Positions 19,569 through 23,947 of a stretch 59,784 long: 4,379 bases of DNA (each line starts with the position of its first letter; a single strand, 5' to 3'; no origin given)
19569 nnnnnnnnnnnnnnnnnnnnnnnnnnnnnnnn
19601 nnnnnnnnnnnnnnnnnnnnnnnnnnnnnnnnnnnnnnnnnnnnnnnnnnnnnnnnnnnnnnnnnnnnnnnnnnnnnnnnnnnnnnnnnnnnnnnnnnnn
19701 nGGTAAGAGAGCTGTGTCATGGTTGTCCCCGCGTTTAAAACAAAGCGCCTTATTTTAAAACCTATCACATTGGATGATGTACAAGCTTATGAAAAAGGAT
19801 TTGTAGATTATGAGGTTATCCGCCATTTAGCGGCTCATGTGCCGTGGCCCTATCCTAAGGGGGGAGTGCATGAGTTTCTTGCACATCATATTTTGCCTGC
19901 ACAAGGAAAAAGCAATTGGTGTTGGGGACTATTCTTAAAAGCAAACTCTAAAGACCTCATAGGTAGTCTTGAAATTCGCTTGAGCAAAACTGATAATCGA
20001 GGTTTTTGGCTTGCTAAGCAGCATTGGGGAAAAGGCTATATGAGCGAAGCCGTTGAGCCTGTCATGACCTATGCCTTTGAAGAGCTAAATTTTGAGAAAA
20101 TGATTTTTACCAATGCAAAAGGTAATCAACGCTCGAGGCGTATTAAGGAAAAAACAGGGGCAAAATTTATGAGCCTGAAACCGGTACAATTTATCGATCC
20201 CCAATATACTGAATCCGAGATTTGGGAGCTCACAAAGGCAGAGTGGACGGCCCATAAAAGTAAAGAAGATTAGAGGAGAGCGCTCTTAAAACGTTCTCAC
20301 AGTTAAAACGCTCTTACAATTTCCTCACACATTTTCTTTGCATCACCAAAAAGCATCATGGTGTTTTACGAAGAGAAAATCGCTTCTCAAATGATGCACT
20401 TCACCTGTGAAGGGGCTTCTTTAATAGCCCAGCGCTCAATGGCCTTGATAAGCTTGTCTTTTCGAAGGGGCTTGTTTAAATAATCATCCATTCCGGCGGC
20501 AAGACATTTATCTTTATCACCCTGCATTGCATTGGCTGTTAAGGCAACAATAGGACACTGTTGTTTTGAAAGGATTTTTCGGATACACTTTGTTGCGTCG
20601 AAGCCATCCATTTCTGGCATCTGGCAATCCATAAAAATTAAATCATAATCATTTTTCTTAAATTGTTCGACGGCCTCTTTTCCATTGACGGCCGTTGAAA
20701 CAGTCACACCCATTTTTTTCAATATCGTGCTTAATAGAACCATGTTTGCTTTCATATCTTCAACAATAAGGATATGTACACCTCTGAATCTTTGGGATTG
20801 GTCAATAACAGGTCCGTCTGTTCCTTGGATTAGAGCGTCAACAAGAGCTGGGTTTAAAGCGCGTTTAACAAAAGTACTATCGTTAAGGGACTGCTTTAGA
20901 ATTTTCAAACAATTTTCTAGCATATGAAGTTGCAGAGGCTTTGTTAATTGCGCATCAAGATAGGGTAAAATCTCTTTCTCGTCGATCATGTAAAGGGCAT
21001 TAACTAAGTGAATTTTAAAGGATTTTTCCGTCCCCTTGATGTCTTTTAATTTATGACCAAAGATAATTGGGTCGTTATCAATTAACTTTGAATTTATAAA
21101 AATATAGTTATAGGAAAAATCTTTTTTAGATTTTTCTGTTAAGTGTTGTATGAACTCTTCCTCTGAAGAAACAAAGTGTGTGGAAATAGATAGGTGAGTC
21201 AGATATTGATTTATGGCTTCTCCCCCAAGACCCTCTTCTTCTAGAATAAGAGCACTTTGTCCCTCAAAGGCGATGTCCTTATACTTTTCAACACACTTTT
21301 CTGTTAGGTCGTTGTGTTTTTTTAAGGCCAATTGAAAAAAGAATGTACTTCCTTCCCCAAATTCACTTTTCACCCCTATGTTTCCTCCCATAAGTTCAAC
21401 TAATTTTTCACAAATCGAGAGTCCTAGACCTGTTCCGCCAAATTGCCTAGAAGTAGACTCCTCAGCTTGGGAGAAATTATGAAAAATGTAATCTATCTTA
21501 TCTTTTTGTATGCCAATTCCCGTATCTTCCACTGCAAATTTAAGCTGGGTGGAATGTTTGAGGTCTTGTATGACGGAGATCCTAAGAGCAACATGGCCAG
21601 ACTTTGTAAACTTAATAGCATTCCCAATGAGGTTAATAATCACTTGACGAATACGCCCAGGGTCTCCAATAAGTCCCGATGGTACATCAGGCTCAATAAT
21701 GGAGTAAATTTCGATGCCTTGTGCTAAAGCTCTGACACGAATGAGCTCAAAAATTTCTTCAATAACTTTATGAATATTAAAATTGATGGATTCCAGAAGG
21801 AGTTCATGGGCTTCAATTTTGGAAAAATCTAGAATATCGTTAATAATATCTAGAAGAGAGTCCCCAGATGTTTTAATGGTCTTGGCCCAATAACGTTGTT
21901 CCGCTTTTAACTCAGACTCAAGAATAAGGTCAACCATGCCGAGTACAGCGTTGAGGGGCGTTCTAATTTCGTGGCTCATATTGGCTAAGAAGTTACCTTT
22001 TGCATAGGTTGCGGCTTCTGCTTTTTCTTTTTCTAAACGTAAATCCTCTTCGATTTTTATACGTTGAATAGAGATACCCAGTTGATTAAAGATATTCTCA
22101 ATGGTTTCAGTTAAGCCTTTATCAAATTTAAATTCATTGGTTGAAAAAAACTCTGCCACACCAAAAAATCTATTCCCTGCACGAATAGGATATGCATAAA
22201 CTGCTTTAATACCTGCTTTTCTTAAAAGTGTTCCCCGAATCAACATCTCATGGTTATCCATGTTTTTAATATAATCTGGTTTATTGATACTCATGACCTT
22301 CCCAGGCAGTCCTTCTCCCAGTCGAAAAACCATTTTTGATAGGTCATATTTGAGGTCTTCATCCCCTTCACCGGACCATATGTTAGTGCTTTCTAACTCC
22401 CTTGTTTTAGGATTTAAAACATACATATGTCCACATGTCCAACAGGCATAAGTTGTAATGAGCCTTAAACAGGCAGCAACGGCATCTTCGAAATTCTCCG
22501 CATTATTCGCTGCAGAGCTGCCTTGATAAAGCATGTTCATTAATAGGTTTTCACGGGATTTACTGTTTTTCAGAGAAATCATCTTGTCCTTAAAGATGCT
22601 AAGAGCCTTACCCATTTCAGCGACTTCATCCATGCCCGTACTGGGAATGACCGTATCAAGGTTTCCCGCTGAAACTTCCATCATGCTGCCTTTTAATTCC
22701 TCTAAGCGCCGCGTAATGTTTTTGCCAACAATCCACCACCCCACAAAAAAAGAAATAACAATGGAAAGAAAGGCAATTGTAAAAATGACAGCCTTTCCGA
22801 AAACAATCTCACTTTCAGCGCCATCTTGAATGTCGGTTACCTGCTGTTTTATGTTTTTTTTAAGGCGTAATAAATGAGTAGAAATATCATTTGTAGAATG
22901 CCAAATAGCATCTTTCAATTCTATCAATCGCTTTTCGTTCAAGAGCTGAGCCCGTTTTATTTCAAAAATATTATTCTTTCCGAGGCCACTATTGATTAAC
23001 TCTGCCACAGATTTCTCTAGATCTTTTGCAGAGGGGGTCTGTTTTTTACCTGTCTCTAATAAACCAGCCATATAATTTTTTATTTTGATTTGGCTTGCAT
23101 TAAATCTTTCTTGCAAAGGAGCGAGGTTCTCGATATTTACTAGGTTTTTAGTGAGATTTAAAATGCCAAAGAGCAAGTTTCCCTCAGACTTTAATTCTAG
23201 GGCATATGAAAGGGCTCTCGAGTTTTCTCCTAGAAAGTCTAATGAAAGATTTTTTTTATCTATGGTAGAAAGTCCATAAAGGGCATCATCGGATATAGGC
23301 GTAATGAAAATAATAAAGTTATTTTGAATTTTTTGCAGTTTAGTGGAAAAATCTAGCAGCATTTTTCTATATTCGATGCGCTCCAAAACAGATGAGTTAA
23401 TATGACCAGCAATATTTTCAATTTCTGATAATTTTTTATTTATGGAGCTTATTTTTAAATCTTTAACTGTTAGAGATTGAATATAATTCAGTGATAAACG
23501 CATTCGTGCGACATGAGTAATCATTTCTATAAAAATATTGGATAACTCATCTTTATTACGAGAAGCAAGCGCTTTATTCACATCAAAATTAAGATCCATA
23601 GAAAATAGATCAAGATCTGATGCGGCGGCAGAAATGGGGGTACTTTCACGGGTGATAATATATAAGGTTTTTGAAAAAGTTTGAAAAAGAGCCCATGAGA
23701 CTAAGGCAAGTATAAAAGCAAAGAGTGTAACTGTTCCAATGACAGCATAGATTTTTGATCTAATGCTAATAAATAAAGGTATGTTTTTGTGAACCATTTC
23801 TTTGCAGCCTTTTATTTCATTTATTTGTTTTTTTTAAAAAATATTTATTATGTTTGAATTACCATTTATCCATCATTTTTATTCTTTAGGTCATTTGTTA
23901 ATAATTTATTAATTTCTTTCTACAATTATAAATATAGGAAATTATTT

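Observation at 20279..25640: Diverged direct repeats of the pntB 3' end bracket a 5.2-kb AT-rich insertion (att-like scar)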

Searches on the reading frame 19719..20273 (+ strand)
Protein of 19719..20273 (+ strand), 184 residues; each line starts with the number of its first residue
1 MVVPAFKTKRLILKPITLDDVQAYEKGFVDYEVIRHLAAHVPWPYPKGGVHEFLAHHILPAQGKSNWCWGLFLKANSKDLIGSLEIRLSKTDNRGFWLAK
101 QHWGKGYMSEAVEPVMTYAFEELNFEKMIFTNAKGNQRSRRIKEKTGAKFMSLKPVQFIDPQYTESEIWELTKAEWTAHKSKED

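Call 6: search_protein_families(library=pfam, proteins=[window:19719-20273:+])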
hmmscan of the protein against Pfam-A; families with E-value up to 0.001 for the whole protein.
window:19719-20273:+ (184 aa): 2 families
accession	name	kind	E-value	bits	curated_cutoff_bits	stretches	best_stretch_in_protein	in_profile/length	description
PF13302.13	Acetyltransf_3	-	8.7e-26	91.7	25.4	1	10-149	1-138/138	Acetyltransferase (GNAT) domain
PF00583.31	Acetyltransf_1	-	8.1e-06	26.5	20.7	1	78-145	42-113/116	Acetyltransferase (GNAT) family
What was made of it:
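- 19719..20273 (+): GNAT acetyltransferase gene, the conserved downstream neighbour of the pntB interval in relatives. Pfam Acetyltransf_3 (call 6).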

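Call 67: find_encoding_contigs(protein=window:19719-20273:+, flank=10000, max_places=10)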
Protein window:19719-20273:+ (184 aa): no gene with exactly this product is on record in the collection.
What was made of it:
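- Tried and rejected: Exact look-up of the GNAT protein for more assemblies of this strain: nothing on record (call 67).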

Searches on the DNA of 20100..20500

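Call 61: search_rna_families(source=window, start=20100, end=20500, threshold=evalue, max_evalue=1)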
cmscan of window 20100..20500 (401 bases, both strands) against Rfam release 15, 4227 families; matches with E-value up to 1: 0.
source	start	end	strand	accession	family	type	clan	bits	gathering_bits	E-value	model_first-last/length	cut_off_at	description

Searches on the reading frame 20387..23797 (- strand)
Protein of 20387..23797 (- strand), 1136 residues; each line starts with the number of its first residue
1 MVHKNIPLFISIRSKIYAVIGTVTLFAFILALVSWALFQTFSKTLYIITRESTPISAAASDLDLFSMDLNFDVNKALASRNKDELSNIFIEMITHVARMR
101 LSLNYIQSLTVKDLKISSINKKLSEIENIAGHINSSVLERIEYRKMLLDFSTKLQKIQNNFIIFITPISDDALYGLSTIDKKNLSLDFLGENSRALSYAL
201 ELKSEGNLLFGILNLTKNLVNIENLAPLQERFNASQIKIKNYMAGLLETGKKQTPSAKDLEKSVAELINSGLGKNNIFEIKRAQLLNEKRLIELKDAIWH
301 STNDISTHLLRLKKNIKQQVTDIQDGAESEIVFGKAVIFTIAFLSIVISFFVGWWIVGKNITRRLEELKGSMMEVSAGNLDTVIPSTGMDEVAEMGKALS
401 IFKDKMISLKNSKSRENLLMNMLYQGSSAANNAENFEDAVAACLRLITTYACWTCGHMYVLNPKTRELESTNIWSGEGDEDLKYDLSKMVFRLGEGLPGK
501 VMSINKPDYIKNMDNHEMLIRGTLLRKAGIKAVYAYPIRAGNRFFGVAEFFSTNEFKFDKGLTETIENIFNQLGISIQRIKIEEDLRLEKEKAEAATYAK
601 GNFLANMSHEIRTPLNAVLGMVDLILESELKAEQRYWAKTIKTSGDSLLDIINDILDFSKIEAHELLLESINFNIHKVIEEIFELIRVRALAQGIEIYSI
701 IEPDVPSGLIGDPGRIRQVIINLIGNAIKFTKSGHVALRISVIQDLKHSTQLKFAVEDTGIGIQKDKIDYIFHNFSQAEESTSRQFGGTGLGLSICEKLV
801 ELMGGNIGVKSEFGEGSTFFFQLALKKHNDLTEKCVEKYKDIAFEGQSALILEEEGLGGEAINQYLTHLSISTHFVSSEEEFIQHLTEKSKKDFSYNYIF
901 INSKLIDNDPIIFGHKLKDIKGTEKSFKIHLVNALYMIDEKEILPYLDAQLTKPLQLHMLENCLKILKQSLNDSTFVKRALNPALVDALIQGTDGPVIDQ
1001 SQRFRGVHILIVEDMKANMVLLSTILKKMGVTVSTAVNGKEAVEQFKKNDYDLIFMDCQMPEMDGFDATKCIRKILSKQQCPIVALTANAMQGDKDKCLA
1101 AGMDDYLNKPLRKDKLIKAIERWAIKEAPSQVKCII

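Call 6: search_protein_families(library=pfam, proteins=[window:20387-23797:-])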
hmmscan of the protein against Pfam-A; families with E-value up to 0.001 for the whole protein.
window:20387-23797:- (1136 aa): 8 families
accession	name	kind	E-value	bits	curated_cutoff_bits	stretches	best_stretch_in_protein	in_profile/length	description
PF00072.30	Response_reg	-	4.6e-30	104.5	30.2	1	1009-1121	1-111/111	Response regulator receiver domain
PF02518.31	HATPase_c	-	5e-29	101.4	26.4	1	711-826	1-110/111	Histidine kinase-, DNA gyrase B-, and HSP90-like ATPase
PF00512.31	HisKA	-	2.9e-21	75.7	26.9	1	599-663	1-65/66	His Kinase A (phospho-acceptor) domain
PF00672.30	HAMP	-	3.6e-06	27.6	25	1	357-399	2-44/53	HAMP domain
PF23198.2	PDE8A_N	-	4.9e-06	27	29.6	1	1026-1098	30-103/147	PDE8A-like, N-terminal domain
PF13185.12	GAF_2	-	5.6e-06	27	28.6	1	434-578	2-136/136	GAF domain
PF24896.1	Receiver_CRE1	-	9.5e-06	26.3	27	0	843-965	3-132/136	AHK4/CRE1/WOL first receiver domain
PF14215.12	bHLH-MYC_N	-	0.00039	21.2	30.2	1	486-570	98-181/181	bHLH-MYC and R2R3-MYB transcription factors N-terminal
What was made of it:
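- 20387..23797 (-): Hybrid sensor histidine kinase (HAMP-GAF-HisKA-HATPase-receiver). The last ~10 codons are unique to this genome. Pfam (call 6).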

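Call 21: find_homologous_proteins(query=window:20387-23797:-, max_evalue=1e-30)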
Query window:20387-23797:- (1136 aa): 119 proteins with E <= 1e-30 among 8000 candidates.
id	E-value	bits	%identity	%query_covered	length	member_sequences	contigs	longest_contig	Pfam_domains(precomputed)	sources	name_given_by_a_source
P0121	0.0e+0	1877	74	99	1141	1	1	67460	PF00672.31,PF13185.13,PF02518.32,PF24896.2,PF00512.32,PF00072.31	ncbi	-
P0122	0.0e+0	1807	73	99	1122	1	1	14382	PF02518.32,PF00512.32,PF00072.31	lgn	-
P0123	0.0e+0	1406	82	67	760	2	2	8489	PF02518.32,PF00512.32,PF23198.2,PF00072.31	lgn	-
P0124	0.0e+0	1261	53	99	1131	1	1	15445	PF00672.31,PF13185.13,PF02518.32,PF00512.32,PF00072.31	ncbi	ncbi:MAG: response regulator [Alphaproteobacteria bacterium]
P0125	1.2e-107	379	39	49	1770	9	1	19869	PF13426.14,PF13188.14,PF13185.13,PF22673.3,PF13492.13,PF00512.32,PF00072.31,PF00672.31,PF08447.19,PF02743.25,PF01590.33,PF08448.17,PF02518.32,PF00989.32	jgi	jgi:PAS domain S-box-containing protein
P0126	3.4e-107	378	39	47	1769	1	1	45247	PF13426.14,PF13188.14,PF13185.13,PF22673.3,PF13492.13,PF00512.32,PF00072.31,PF13596.13,PF00672.31,PF08447.19,PF02743.25,PF01590.33,PF08448.17,PF02518.32,PF00989.32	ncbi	ncbi:MAG: PAS domain S-box protein [Anaerolineae bacterium]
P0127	9.7e-106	373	35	48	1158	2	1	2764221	PF00672.31,PF02518.32,PF24896.2,PF00512.32,PF23198.2,PF00990.27,PF00072.31,PF01627.29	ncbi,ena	-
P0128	4.3e-103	364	38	47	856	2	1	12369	PF13185.13,PF02518.32,PF00512.32,PF00072.31,PF01627.29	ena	-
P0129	1.3e-100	356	35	51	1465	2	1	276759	PF08447.19,PF13426.14,PF13188.14,PF08448.17,PF02518.32,PF00512.32,PF00989.32,PF00072.31,PF03924.20,PF01627.29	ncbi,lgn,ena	-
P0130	2.0e-100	356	37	48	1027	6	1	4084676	PF13426.14,PF08448.17,PF02518.32,PF00512.32,PF00989.32,PF00072.31,PF01627.29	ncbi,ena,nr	nr:response regulator [uncultured Acetobacterium sp.]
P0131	2.2e-94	336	48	21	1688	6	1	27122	PF07495.20,PF07494.18,PF02518.32,PF00512.32,PF00072.31,PF01627.29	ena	-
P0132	3.8e-94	335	35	47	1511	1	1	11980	PF13426.14,PF13188.14,PF13185.13,PF24820.2,PF00512.32,PF00072.31,PF08447.19,PF01590.33,PF08448.17,PF02518.32,PF00989.32,PF14598.13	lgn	-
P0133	3.0e-92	329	34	52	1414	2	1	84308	PF07495.20,PF23748.2,PF07494.18,PF02518.32,PF00512.32,PF00072.31,PF08450.19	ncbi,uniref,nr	ncbi:hybrid sensor histidine kinase/response regulator [Pontibacter beigongshangensis]|uniref:hybrid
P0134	6.0e-92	328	34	48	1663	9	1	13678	PF17152.11,PF00672.31,PF08447.19,PF02518.32,PF00512.32,PF23198.2,PF00563.26,PF00990.27,PF00072.31,PF01627.29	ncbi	ncbi:MAG: EAL domain-containing protein [Methylosarcina sp.]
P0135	1.3e-90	323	33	53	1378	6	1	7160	PF13426.14,PF13188.14,PF13185.13,PF24820.2,PF13492.13,PF00512.32,PF00072.31,PF08447.19,PF12860.14,PF01590.33,PF08448.17,PF02518.32,PF00989.32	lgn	-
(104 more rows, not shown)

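Call 22: find_encoding_contigs(protein=P0121, flank=10000, max_places=3)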
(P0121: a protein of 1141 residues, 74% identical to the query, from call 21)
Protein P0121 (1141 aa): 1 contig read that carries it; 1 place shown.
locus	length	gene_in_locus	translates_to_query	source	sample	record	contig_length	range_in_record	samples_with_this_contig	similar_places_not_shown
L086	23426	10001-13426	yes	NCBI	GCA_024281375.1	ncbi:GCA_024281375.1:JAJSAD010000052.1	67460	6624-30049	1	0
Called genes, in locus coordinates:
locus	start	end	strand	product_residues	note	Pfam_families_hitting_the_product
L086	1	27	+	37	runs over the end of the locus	-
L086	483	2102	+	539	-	PF02205:WH2 (faint)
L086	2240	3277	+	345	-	-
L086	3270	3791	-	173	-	PF06776:IalB (weak)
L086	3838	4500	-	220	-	PF03193:RsgA_GTPase (faint), PF00009:GTP_EFTU (faint), PF01926:MMR_HSR1, PF02421:FeoB_N (weak)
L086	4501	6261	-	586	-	PF14849:YidC_periplas, PF02096:60KD_IMP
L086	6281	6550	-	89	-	PF01809:YidD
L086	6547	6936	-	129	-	PF00825:Ribonuclease_P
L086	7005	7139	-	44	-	PF00468:Ribosomal_L34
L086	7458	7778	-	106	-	PF01627:Hpt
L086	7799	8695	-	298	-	PF00072:Response_reg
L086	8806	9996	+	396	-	PF13433:Peripla_BP_5, PF13458:Peripla_BP_6, PF01094:ANF_receptor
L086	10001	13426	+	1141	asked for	PF24896:Receiver_CRE1 (faint), PF00672:HAMP (weak), PF13185:GAF_2 (weak), PF00512:HisKA, PF02518:HATPase_c, PF00072:Response_reg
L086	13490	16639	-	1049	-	PF00873:ACR_tran, PF03176:MMPL (faint)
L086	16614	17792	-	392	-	PF00364:Biotin_lipoyl (faint), PF25973:BSH_CzcB (weak), PF25954:Beta-barrel_RND_2 (weak)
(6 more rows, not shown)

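Call 23: find_encoding_contigs(protein=P0122, flank=10000, max_places=3)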
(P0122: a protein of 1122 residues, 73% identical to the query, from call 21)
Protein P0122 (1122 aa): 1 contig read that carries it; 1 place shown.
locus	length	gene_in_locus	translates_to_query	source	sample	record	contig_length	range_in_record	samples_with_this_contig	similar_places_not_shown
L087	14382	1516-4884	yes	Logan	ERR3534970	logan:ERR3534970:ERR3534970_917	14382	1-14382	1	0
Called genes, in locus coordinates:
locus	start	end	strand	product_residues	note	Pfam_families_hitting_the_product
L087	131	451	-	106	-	PF01627:Hpt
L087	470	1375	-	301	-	PF00072:Response_reg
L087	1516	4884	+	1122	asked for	PF00512:HisKA, PF02518:HATPase_c, PF00072:Response_reg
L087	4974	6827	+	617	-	PF07244:POTRA (faint), PF01103:Omp85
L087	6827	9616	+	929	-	PF04357:TamB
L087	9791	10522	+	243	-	PF00460:Flg_bb_rod (faint), PF22692:LlgE_F_G_D1, PF06429:Flg_bbr_C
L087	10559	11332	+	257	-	PF22692:LlgE_F_G_D1, PF06429:Flg_bbr_C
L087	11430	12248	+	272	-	PF13144:ChapFlgA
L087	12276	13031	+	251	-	PF02107:FlgH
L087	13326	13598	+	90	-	PF00216:Bac_DNA_binding, PF18291:HU-HIG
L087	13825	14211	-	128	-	-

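Call 24: find_encoding_contigs(protein=P0123, flank=10000, max_places=3)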
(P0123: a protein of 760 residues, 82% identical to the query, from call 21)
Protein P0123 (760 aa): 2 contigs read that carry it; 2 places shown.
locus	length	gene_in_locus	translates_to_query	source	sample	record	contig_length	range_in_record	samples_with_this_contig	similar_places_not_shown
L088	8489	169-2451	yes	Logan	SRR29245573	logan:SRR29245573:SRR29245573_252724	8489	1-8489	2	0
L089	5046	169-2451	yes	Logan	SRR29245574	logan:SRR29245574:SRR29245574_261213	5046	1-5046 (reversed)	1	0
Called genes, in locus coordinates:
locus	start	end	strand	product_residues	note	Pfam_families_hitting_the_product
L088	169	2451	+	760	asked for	PF00512:HisKA, PF02518:HATPase_c, PF23198:PDE8A_N (faint), PF00072:Response_reg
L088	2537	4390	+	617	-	PF07244:POTRA (faint), PF01103:Omp85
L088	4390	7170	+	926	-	PF04357:TamB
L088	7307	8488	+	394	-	?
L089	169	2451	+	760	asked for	PF00512:HisKA, PF02518:HATPase_c, PF23198:PDE8A_N (faint), PF00072:Response_reg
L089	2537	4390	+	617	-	PF07244:POTRA (faint), PF01103:Omp85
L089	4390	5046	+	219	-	?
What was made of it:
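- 20387..23797 (-): Orthologues at 73-82% aa lie at other loci (calls 21-24).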

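Call 57: find_encoding_contigs(protein=P0124, flank=10000, max_places=2)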
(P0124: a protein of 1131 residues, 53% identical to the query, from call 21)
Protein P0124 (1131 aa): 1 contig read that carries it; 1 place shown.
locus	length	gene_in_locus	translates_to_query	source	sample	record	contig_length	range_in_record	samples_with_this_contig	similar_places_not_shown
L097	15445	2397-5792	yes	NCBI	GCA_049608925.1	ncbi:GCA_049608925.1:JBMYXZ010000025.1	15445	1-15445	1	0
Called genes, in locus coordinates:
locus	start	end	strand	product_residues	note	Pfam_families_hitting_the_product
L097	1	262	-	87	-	PF01627:Hpt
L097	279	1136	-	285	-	PF00072:Response_reg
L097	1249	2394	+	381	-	PF13433:Peripla_BP_5 (weak), PF13458:Peripla_BP_6, PF01094:ANF_receptor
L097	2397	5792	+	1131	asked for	PF00672:HAMP, PF13185:GAF_2 (weak), PF00512:HisKA, PF02518:HATPase_c, PF00072:Response_reg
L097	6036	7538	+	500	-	PF00669:Flagellin_N, PF00700:Flagellin_C (weak)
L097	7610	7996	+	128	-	-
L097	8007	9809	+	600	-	PF07195:FliD_C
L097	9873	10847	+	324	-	PF01963:TraB_PrgY_gumN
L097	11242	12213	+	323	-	PF02562:PhoH, PF13245:AAA_19 (weak), PF13604:AAA_30 (faint)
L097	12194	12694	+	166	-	PF02130:YbeY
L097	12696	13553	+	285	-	PF00571:CBS (weak), PF03471:CorC_HlyC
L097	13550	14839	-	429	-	PF03237:Terminase_6N, PF17289:Terminase_6C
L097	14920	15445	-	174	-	?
